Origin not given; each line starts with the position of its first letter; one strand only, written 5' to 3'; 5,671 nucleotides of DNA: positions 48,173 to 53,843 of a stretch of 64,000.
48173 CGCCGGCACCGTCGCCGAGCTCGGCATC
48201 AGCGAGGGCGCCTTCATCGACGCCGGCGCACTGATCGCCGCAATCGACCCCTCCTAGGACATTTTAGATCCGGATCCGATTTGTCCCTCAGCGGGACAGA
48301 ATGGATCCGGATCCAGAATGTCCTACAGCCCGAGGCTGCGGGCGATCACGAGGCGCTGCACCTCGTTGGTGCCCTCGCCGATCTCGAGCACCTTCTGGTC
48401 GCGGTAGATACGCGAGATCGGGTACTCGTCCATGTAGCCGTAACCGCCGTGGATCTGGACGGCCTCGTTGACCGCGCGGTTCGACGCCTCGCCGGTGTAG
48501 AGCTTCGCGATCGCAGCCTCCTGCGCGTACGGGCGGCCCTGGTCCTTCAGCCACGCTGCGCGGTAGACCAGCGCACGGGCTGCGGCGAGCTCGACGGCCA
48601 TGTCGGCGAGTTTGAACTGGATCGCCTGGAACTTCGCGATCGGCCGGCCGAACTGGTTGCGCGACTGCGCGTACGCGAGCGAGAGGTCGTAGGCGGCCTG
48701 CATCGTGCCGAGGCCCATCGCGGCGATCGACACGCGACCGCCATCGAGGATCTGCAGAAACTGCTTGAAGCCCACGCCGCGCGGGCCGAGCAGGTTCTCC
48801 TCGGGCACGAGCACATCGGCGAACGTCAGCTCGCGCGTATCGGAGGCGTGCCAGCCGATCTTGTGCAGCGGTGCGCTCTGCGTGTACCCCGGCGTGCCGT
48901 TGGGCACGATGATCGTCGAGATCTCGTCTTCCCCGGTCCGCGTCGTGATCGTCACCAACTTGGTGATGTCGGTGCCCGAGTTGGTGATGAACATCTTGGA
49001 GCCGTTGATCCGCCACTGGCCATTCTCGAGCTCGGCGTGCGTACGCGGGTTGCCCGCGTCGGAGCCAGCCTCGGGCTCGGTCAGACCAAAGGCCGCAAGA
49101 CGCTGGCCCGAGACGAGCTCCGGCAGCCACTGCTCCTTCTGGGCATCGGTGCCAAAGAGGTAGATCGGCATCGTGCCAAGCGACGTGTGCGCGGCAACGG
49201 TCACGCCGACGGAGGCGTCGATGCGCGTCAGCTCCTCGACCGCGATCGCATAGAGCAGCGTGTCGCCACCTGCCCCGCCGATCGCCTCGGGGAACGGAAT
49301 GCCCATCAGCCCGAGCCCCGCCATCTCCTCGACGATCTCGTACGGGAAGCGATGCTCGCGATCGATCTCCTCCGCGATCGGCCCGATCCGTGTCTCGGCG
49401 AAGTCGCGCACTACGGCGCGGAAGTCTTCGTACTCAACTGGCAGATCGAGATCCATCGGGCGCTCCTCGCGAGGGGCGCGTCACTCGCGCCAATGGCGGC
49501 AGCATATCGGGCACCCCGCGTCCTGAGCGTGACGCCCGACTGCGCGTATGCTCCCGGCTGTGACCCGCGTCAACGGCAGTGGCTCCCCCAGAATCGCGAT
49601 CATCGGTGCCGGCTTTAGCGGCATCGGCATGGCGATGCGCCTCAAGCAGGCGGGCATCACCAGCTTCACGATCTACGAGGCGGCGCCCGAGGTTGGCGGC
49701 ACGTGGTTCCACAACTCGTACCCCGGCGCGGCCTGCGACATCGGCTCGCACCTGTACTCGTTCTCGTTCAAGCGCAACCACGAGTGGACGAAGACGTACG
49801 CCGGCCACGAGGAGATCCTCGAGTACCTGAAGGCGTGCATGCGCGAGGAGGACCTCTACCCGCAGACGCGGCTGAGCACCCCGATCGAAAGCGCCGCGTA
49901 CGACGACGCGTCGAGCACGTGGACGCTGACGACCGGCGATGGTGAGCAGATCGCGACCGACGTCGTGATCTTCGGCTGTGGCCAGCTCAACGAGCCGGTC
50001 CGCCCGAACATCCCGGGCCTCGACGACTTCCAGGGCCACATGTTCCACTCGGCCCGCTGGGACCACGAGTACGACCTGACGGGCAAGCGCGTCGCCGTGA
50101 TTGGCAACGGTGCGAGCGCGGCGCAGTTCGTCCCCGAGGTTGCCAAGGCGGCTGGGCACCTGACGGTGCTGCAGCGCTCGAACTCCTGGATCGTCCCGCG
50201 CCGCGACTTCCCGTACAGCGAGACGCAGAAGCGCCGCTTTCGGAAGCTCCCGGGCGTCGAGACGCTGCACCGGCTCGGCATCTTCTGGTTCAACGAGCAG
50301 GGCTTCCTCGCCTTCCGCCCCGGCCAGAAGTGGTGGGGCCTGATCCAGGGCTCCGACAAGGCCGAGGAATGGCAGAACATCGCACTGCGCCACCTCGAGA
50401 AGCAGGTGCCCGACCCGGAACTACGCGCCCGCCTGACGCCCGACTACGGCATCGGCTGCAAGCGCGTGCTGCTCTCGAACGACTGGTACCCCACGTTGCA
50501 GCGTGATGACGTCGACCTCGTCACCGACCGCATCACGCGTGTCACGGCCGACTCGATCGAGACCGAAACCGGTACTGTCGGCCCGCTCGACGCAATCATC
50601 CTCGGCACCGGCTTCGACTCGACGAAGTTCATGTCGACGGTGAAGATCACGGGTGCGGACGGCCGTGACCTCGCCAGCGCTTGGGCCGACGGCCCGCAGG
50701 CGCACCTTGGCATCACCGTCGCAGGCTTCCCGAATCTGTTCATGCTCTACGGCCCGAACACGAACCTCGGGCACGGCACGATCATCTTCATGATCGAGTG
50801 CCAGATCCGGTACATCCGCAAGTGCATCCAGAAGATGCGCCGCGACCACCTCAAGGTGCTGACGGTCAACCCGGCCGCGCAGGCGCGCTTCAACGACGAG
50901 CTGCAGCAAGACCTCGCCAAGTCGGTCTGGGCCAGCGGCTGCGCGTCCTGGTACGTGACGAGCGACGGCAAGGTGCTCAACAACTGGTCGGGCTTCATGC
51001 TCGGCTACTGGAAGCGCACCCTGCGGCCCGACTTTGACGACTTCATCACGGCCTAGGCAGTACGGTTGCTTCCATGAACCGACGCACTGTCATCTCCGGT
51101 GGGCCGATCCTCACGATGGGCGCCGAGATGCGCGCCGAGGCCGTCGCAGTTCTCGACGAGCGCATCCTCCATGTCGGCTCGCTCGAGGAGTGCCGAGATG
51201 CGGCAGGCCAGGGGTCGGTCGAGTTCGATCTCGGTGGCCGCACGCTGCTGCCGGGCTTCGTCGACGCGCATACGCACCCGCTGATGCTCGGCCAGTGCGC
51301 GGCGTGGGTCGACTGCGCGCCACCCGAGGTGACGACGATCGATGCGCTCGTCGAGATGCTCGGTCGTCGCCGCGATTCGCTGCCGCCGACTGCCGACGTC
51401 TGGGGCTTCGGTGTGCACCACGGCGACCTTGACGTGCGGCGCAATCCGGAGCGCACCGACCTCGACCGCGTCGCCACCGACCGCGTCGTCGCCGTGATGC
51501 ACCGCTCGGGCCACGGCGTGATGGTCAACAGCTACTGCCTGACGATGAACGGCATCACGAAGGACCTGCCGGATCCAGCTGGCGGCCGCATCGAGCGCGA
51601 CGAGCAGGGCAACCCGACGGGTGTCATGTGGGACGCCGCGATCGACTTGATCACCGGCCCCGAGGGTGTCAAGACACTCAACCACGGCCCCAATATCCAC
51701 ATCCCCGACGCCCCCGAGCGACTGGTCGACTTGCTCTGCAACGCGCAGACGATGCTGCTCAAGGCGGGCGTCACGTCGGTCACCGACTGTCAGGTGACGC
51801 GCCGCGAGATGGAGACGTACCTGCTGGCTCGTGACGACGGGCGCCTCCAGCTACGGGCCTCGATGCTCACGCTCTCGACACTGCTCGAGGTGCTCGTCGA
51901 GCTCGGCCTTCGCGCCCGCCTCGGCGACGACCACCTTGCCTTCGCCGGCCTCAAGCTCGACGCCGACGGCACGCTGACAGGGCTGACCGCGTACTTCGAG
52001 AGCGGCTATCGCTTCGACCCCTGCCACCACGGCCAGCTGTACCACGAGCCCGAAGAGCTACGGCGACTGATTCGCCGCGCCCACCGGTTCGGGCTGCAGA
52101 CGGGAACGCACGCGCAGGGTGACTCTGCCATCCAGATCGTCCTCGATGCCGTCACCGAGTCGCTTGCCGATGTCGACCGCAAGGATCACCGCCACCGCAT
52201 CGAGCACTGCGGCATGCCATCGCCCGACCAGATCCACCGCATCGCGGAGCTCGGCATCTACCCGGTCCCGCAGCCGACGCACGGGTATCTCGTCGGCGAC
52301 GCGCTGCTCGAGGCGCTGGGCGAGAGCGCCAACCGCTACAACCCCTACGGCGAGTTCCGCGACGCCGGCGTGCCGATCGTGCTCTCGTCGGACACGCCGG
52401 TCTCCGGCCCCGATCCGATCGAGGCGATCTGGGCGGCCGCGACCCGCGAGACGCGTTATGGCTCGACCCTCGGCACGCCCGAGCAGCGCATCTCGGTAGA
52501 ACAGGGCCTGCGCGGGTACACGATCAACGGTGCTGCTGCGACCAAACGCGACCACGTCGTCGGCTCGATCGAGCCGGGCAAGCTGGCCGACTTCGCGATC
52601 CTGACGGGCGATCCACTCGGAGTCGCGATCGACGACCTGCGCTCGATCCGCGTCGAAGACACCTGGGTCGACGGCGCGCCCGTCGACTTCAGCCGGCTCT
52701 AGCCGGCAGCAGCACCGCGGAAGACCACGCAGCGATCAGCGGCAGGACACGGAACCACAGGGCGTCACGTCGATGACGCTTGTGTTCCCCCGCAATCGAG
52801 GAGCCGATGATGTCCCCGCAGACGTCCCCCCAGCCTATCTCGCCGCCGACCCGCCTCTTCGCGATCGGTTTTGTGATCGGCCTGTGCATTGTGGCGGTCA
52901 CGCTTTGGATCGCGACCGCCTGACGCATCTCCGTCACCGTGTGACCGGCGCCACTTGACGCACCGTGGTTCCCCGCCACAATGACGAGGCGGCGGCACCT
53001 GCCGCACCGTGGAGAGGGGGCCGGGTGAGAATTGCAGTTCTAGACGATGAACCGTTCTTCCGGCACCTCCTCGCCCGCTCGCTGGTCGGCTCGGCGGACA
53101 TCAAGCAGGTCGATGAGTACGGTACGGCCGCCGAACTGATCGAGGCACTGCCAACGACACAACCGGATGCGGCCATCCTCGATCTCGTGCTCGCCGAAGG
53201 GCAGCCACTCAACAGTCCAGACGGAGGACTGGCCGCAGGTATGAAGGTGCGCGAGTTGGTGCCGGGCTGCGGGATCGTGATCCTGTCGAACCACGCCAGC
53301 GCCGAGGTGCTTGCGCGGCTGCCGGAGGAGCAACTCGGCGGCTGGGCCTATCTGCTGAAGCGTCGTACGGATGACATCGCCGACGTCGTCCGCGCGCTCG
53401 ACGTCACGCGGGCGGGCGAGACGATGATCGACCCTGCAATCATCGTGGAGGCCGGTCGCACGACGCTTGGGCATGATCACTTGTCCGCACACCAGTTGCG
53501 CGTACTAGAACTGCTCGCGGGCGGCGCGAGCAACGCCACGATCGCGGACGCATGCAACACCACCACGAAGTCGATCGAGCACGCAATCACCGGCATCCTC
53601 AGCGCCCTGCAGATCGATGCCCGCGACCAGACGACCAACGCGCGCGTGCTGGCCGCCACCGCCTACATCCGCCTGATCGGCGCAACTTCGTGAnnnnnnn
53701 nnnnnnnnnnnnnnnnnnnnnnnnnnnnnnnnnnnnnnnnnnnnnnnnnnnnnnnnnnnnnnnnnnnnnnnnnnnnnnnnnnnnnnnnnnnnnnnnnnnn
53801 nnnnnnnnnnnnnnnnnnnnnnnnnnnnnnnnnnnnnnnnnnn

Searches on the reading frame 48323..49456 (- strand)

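Call 7: search_protein_families(library=pfam, proteins=[window:48323-49456:-], max_evalue=0.0001)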
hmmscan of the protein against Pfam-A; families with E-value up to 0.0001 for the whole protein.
window:48323-49456:- (377 aa): 5 families
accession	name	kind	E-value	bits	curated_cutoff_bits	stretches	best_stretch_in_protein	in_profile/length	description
PF00441.29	Acyl-CoA_dh_1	-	1.2e-54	185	22.4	1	228-375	2-149/150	Acyl-CoA dehydrogenase, C-terminal domain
PF02771.21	Acyl-CoA_dh_N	-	9.9e-39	132.7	22.9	1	8-118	3-113/113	Acyl-CoA dehydrogenase, N-terminal domain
PF08028.16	Acyl-CoA_dh_2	-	1e-21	78.1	22.7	1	243-359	2-128/134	Acyl-CoA dehydrogenase, C-terminal domain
PF02770.24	Acyl-CoA_dh_M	-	5.7e-19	68.5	33.3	1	122-215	1-97/97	Acyl-CoA dehydrogenase, middle domain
PF22924.1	ACOX_C_alpha1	-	4.2e-05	23.8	27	0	261-375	28-168/169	Acyl-CoA oxidase, C-alpha1 domain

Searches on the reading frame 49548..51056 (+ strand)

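Call 7: search_protein_families(library=pfam, proteins=[window:49548-51056:+], max_evalue=0.0001)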
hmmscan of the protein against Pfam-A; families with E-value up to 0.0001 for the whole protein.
window:49548-51056:+ (502 aa): 7 families
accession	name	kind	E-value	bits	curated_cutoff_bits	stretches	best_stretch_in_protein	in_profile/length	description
PF00743.25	FMO-like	-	3.7e-17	62.4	22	1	15-232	3-239/532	Flavin-binding monooxygenase-like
PF13738.12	Pyr_redox_3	-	3.8e-17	62.9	30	1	18-222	2-207/305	Pyridine nucleotide-disulphide oxidoreductase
PF07992.20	Pyr_redox_2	-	7.5e-13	49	26.1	1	15-241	2-202/291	Pyridine nucleotide-disulphide oxidoreductase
PF13450.12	NAD_binding_8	-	2.4e-10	41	21.9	1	18-84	1-65/68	NAD(P)-binding Rossmann-like domain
PF01266.30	DAO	-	1.9e-06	28.1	27.9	1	15-57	1-43/353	FAD dependent oxidoreductase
PF00070.33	Pyr_redox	-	1.8e-05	25.6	22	0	15-49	1-34/82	Pyridine nucleotide-disulphide oxidoreductase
PF13434.12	Lys_Orn_oxgnase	-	2.2e-05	24.2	21.3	0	107-205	112-214/339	L-lysine 6-monooxygenase/L-ornithine 5-monooxygenase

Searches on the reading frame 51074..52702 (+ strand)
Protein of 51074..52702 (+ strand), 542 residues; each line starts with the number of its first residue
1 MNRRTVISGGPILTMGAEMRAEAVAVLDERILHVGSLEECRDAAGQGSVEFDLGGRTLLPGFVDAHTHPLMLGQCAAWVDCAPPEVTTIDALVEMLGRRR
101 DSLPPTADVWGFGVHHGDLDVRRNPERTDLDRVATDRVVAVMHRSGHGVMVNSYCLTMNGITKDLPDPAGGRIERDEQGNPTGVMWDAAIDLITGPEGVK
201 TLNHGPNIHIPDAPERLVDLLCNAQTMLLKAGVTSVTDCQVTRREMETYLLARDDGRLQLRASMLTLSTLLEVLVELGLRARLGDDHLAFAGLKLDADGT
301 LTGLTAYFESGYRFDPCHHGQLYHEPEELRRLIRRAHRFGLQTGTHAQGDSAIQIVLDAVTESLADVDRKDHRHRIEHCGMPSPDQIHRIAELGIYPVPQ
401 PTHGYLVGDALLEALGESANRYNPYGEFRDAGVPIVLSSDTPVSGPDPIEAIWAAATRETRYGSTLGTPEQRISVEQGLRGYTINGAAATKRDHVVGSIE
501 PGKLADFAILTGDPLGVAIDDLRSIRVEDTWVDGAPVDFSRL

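Call 7: search_protein_families(library=pfam, proteins=[window:51074-52702:+], max_evalue=0.0001)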
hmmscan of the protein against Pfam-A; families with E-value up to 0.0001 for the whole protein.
window:51074-52702:+ (542 aa): 2 families
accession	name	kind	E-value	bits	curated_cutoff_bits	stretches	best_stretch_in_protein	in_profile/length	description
PF07969.17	Amidohydro_3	-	4.6e-87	293.9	29.7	1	50-537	2-471/472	Amidohydrolase family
PF01979.26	Amidohydro_1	-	7.9e-22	78.4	25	1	219-535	36-343/345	Amidohydrolase family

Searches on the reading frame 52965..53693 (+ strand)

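Call 7: search_protein_families(library=pfam, proteins=[window:52965-53693:+], max_evalue=0.0001)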
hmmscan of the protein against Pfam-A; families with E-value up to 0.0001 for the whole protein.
window:52965-53693:+ (242 aa): 2 families
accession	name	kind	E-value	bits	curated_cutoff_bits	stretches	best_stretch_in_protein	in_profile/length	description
PF00072.30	Response_reg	-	4.2e-08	33.8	30.2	1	23-135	1-103/111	Response regulator receiver domain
PF00196.25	GerE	-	2e-05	24.6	23.5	1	172-221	2-51/57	Bacterial regulatory proteins, luxR family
